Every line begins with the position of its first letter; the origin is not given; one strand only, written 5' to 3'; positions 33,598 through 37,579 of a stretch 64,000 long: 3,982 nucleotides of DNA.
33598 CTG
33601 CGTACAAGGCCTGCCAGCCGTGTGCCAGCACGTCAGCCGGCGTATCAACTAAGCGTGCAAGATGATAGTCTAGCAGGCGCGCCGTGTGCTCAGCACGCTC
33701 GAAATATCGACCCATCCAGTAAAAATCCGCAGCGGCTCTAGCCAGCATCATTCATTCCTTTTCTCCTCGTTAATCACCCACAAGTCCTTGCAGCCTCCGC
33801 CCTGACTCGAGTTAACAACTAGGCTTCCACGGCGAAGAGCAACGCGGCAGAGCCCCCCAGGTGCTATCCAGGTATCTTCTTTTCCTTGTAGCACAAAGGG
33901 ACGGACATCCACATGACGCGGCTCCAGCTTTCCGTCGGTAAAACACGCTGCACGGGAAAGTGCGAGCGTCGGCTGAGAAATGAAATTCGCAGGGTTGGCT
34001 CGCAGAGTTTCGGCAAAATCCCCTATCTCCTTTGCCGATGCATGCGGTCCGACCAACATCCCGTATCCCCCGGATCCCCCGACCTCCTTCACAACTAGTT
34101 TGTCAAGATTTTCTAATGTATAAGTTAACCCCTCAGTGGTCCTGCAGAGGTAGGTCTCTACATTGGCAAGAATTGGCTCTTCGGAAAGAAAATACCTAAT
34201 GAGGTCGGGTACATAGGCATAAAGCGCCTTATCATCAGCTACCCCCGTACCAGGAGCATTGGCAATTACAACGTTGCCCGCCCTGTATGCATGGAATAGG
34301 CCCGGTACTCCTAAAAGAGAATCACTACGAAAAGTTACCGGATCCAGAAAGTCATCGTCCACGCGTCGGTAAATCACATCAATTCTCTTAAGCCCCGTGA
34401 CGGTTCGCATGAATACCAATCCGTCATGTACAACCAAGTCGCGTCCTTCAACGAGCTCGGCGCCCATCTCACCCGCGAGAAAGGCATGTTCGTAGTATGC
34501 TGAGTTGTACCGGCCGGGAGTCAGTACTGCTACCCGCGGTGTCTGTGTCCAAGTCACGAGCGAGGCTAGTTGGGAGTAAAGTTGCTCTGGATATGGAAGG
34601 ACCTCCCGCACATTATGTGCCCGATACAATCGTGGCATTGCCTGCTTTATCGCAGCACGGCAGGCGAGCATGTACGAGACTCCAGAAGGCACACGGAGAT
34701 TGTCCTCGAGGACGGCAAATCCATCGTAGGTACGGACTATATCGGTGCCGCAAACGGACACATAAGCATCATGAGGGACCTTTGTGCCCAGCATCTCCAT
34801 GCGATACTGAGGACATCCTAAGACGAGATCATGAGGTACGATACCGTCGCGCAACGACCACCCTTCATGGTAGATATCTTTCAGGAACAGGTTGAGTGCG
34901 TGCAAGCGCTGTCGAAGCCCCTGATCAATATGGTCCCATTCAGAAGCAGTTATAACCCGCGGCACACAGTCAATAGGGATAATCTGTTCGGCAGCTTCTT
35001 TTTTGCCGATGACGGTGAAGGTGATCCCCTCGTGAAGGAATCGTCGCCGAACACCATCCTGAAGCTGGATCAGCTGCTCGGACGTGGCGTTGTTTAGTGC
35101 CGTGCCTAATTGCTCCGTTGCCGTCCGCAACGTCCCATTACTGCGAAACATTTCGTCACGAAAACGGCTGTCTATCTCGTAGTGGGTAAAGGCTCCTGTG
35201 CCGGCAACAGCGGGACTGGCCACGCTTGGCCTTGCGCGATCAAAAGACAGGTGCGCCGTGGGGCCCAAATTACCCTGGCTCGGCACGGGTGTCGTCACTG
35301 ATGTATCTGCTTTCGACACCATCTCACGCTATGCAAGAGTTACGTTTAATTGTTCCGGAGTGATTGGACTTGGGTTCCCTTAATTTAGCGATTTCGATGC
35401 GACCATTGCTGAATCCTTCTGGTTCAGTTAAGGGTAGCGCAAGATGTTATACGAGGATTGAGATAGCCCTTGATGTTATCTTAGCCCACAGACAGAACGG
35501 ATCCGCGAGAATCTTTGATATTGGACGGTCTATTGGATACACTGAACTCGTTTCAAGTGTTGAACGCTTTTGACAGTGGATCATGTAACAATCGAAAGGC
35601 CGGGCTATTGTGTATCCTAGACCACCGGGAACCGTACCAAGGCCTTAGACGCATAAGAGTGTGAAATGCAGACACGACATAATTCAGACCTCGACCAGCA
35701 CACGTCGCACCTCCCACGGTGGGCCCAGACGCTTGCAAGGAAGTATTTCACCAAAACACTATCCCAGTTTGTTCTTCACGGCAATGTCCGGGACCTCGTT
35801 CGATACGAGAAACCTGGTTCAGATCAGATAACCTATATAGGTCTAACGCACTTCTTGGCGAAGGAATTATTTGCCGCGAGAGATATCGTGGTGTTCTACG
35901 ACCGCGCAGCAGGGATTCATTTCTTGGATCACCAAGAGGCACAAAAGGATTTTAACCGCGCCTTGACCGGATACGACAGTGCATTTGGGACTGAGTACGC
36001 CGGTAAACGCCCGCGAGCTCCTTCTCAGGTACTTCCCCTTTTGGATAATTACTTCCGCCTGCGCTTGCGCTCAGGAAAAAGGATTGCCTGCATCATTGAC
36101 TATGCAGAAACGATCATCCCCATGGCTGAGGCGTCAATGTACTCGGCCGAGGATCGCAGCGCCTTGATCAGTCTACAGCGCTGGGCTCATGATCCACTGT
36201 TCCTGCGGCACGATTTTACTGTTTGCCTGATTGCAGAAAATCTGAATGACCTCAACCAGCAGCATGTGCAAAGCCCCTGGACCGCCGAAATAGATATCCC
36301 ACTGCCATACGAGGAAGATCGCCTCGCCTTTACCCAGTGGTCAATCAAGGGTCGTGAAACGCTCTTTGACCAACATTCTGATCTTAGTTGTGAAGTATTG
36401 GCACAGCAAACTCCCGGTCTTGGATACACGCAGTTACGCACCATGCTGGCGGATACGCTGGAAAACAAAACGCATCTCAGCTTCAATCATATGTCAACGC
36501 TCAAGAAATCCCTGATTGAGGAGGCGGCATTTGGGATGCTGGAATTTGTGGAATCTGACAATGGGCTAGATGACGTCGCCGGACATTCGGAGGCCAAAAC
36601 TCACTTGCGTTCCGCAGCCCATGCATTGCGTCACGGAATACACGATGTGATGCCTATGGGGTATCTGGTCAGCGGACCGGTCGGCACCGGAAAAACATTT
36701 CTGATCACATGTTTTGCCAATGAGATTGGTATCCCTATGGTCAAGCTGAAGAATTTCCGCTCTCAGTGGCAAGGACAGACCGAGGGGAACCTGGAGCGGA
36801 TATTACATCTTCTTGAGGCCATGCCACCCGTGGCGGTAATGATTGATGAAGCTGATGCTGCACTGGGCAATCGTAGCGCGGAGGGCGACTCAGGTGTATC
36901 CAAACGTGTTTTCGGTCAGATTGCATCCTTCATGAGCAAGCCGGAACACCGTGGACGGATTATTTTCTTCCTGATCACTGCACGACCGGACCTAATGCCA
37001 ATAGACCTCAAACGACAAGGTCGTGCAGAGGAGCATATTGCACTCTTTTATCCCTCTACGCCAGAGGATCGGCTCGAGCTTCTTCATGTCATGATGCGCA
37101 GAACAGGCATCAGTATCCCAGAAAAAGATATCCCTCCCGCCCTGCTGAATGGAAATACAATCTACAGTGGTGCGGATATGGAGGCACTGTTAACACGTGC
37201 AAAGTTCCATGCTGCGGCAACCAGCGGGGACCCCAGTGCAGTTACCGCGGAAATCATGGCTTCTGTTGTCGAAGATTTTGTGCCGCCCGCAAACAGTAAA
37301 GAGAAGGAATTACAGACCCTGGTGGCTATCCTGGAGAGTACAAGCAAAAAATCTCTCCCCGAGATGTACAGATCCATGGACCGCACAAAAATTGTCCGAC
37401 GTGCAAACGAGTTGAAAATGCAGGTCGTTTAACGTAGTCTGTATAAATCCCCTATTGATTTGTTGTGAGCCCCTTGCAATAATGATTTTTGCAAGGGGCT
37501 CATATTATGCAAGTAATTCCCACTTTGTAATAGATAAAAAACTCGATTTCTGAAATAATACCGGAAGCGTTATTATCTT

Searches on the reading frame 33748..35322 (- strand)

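Call 11: search_protein_families(library=pfam, proteins=[window:33748-35322:-], max_evalue=0.001)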
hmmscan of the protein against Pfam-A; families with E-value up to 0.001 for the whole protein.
window:33748-35322:- (524 aa): 2 families
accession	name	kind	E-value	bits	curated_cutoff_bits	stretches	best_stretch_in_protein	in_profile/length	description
PF14403.11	CP_ATPgrasp_2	-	1.1e-154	515.4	32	1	121-495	1-374/374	Circularly permuted ATP-grasp type 2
PF04174.18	CP_ATPgrasp_1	-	9.6e-136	452.6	23.1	1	121-450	1-332/332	A circularly permuted ATPgrasp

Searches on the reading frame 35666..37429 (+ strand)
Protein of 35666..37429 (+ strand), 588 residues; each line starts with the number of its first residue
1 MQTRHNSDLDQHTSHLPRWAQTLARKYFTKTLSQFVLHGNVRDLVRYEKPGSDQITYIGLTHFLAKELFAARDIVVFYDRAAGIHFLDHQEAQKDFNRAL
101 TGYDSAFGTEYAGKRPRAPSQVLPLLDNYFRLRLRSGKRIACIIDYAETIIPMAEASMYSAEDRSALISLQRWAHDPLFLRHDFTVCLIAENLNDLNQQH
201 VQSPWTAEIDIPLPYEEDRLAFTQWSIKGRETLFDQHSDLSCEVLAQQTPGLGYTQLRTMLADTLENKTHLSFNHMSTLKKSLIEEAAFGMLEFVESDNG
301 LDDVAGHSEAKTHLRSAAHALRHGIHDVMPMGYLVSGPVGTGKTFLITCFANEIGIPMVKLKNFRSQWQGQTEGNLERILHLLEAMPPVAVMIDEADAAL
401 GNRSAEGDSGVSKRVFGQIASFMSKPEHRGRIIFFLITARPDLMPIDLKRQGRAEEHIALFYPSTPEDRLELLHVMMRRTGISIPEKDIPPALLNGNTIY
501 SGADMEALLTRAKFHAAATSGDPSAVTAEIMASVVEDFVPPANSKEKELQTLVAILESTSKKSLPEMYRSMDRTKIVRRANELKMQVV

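Call 11: search_protein_families(library=pfam, proteins=[window:35666-37429:+], max_evalue=0.001)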
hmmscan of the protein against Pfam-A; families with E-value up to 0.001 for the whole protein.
window:35666-37429:+ (588 aa): 3 families
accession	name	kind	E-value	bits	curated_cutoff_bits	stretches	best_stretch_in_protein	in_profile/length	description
PF00004.35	AAA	-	2.3e-22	80.3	21.2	1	334-459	2-128/131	ATPase family associated with various cellular activities (AAA)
PF13191.12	AAA_16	-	0.00011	23.2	32.6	1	319-435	14-137/167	AAA ATPase domain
PF13401.12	AAA_22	-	0.00047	20.9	27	0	334-354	9-29/130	AAA domain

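Call 43: search_protein_families(library=padloc, proteins=[window:35666-37429:+], max_evalue=0.00001)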
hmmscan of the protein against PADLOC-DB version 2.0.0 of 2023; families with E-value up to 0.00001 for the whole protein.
window:35666-37429:+ (588 aa): 3 families
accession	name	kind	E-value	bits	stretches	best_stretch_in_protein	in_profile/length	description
PDLC02196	IetA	-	3.9e-11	41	1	330-416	122-209/374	-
PDLC02195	IetA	-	8.7e-09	33.2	1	332-516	139-316/395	-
PDLC04232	IetA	-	5.9e-07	27.2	1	334-417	120-204/330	-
